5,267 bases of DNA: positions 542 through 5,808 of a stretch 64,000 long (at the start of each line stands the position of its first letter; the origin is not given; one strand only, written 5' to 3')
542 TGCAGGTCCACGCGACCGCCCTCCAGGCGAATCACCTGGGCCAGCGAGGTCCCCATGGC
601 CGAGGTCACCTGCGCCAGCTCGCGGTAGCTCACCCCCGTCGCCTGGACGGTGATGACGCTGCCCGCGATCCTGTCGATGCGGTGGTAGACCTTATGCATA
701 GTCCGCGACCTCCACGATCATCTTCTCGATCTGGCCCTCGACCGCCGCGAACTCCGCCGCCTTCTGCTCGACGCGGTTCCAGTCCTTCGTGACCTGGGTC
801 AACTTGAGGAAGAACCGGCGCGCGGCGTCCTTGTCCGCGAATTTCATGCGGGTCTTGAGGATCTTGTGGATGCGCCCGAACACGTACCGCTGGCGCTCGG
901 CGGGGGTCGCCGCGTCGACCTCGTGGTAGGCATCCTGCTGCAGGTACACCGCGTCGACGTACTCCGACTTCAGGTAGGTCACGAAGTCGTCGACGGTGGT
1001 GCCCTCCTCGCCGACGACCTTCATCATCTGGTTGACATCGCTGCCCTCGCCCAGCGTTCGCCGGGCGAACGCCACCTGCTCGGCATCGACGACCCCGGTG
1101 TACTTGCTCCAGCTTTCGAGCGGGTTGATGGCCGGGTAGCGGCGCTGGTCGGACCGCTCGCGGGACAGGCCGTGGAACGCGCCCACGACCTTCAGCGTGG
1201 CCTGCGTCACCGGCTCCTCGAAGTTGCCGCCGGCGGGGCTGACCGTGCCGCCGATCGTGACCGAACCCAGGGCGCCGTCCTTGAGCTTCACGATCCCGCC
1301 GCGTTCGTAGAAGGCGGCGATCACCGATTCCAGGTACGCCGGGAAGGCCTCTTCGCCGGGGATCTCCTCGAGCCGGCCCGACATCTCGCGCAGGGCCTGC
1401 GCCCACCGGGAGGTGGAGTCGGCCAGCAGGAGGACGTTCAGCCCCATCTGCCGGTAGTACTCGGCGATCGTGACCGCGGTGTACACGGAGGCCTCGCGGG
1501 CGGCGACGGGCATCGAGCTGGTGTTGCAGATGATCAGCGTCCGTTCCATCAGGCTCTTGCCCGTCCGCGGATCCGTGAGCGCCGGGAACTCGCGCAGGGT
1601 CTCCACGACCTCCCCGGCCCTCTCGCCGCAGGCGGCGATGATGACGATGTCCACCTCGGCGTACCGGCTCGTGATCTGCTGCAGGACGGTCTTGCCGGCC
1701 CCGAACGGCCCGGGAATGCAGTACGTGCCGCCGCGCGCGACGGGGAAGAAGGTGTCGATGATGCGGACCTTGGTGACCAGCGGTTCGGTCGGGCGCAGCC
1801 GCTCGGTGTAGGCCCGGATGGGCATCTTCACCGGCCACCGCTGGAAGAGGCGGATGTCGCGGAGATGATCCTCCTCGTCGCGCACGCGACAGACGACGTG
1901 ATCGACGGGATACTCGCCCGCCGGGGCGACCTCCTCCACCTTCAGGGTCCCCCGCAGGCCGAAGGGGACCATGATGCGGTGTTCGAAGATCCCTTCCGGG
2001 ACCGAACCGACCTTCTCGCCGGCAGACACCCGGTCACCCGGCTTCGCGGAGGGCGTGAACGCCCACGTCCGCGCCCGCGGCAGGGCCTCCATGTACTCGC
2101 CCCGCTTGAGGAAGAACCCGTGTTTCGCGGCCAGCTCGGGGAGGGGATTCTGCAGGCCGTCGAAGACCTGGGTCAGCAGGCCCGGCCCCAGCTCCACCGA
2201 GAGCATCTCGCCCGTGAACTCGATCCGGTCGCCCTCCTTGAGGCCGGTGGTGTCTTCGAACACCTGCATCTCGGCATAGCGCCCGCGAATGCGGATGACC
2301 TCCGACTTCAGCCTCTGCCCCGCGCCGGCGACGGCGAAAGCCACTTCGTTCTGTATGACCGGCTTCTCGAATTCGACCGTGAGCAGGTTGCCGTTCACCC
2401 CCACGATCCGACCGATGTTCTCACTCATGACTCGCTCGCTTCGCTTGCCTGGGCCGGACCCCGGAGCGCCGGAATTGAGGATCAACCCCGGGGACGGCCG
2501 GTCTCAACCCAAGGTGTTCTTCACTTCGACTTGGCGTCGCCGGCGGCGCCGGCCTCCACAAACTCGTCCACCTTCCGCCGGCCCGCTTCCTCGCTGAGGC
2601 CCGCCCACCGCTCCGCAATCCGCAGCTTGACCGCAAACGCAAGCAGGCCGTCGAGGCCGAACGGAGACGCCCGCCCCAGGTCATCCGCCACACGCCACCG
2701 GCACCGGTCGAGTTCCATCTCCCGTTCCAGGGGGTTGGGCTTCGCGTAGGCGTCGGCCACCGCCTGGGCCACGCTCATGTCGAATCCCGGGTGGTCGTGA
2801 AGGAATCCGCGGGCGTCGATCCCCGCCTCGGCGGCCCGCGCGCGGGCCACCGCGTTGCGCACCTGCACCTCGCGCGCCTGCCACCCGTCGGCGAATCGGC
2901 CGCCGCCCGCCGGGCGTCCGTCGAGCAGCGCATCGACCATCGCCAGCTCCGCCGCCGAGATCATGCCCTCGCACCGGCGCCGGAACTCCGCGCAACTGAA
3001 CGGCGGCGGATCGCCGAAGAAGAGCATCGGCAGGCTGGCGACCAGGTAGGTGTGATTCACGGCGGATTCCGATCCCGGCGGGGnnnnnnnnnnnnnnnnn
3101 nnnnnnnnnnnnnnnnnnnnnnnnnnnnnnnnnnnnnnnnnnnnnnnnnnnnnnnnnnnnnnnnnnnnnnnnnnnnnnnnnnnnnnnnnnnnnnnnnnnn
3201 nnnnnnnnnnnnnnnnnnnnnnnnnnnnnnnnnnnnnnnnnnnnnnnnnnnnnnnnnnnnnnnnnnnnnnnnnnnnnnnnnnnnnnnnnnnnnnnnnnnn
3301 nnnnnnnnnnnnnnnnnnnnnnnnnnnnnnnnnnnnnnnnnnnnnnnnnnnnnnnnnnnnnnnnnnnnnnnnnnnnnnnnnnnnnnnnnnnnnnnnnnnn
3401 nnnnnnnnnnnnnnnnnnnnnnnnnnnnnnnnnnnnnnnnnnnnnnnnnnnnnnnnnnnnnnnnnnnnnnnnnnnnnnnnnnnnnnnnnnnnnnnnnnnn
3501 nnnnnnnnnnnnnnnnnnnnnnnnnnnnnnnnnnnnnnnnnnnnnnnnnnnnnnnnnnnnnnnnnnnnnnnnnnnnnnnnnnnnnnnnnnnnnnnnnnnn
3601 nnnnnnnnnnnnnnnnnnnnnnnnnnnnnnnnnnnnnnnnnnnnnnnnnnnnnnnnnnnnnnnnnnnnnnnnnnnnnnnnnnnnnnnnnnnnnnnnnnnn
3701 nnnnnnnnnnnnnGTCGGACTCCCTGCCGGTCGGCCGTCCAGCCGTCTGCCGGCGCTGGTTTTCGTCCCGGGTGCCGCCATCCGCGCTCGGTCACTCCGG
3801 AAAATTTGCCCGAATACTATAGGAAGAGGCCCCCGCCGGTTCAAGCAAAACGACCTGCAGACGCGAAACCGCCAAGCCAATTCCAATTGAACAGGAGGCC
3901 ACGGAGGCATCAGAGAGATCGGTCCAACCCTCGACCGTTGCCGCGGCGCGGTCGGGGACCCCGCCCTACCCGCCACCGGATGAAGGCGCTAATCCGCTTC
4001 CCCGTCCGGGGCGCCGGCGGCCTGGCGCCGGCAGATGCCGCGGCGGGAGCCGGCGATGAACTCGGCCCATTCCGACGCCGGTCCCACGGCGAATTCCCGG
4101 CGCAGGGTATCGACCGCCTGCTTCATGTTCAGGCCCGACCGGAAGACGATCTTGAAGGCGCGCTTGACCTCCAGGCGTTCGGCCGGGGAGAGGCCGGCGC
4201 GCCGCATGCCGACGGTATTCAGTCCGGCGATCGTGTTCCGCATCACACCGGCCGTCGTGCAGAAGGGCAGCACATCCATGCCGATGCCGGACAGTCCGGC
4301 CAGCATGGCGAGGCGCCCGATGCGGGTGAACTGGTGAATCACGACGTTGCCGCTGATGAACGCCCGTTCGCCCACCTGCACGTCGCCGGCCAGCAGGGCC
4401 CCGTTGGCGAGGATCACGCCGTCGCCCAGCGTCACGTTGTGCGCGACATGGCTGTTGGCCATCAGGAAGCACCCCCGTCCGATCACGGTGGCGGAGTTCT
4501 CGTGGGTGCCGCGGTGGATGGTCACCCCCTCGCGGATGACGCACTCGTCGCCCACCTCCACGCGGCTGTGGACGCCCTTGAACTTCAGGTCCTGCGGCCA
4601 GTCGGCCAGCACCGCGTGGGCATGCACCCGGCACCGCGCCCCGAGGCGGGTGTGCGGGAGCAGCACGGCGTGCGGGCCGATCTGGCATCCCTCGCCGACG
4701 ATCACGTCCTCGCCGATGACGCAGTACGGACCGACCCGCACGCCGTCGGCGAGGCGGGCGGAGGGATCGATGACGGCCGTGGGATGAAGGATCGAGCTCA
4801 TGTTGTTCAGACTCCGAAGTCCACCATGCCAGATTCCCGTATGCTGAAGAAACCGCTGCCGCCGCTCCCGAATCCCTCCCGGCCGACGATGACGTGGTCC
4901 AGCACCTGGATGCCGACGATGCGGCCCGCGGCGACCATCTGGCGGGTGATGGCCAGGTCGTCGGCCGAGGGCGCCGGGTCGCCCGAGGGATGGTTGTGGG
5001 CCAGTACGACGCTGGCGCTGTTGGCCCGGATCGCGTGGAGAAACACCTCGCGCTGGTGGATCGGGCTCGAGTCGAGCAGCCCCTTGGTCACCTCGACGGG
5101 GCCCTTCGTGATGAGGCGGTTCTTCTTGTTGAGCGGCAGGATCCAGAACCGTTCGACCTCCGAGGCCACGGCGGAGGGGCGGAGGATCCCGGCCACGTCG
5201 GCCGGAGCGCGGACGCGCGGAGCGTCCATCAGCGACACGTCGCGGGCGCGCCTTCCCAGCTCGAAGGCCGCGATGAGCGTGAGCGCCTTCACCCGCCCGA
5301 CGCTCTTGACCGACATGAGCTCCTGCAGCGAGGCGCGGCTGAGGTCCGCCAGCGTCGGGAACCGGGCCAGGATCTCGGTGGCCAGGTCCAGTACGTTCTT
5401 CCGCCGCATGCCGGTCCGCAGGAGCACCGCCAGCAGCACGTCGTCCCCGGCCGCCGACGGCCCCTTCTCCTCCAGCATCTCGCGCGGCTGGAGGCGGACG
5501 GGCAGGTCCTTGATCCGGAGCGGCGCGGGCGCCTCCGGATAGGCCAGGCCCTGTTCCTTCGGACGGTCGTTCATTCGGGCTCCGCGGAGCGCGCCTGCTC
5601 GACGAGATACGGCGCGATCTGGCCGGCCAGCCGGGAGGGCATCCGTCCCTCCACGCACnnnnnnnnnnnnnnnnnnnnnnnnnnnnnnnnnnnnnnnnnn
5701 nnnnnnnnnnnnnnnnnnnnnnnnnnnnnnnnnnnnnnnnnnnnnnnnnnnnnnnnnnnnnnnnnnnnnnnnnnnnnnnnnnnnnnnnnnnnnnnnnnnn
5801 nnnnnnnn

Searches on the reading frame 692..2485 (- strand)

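Call 67: search_protein_families(library=pfam, max_evalue=0.000001, proteins=[window:692-2485:-])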
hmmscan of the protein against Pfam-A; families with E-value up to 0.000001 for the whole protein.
window:692-2485:- (597 aa): 3 families
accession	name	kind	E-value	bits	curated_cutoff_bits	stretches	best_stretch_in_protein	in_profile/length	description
PF00006.31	ATP-synt_ab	-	5.3e-65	219.5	29.5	1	240-460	2-213/213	ATP synthase alpha/beta family, nucleotide-binding domain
PF16886.11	ATP-synt_ab_Xtn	-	1e-25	89.7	25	1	133-220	2-88/88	ATPsynthase alpha/beta subunit barrel-sandwich domain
PF02874.29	ATP-synt_ab_N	-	5.9e-10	40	20.9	1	27-92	1-69/69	ATP synthase alpha/beta family, beta-barrel domain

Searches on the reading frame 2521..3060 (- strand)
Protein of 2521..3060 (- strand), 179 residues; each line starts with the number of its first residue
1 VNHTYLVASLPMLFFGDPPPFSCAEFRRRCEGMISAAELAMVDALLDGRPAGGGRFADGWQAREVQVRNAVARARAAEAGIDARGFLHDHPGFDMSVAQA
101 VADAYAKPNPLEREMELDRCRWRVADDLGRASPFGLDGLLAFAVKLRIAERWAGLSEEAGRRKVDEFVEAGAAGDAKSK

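Call 67: search_protein_families(library=pfam, max_evalue=0.000001, proteins=[window:2521-3060:-])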
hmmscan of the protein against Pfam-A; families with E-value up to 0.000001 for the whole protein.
window:2521-3060:- (179 aa): 1 family
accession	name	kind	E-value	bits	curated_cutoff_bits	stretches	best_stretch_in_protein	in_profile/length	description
PF10962.13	DUF2764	-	1.7e-09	38.2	24.1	1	101-168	197-264/271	Protein of unknown function (DUF2764)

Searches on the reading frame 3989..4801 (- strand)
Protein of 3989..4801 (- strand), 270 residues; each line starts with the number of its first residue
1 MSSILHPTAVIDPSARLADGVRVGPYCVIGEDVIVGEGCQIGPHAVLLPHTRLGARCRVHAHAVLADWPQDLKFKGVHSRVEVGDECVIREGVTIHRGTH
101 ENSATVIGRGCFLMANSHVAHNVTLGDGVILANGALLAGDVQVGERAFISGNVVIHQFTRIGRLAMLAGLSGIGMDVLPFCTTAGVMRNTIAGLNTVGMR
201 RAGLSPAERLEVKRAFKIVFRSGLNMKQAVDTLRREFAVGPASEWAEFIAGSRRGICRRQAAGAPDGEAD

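Call 67: search_protein_families(library=pfam, max_evalue=0.000001, proteins=[window:3989-4801:-])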
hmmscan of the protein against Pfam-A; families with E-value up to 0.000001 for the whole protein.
window:3989-4801:- (270 aa): 4 families
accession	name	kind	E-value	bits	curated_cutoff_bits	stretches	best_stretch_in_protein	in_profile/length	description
PF00132.30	Hexapep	-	1.6e-36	122.9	27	2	105-139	2-36/36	Bacterial transferase hexapeptide (six repeats)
PF13720.11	Acetyltransf_11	-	1.7e-20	73.6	24.5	1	176-257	1-82/82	Udp N-acetylglucosamine O-acyltransferase; Domain 2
PF25084.1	LbH_EIF2B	-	7.6e-12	45.6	54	0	83-147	41-103/105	EIF2B subunit epsilon LbH domain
PF14602.12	Hexapep_2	-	6.6e-09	35.8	27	0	105-135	2-30/34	Hexapeptide repeat of succinyl-transferase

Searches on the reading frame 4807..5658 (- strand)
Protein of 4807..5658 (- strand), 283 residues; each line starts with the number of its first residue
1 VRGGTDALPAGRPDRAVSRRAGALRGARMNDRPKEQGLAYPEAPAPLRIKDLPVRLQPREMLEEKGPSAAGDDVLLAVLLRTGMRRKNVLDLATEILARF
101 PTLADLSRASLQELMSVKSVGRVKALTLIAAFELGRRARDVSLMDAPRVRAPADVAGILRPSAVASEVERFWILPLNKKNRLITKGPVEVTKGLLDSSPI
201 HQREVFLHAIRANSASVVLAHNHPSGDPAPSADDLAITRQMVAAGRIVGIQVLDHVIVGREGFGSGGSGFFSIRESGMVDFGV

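Call 67: search_protein_families(library=pfam, max_evalue=0.000001, proteins=[window:4807-5658:-])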
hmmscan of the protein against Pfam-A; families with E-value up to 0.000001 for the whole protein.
window:4807-5658:- (283 aa): 2 families
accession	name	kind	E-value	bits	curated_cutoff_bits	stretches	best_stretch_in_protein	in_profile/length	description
PF04002.20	RadC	-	1.2e-34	119.2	22.1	1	150-264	2-114/121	RadC-like JAB domain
PF20582.4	UPF0758_N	-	2.1e-18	66.6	27.1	1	49-125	1-76/77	UPF0758 N-terminal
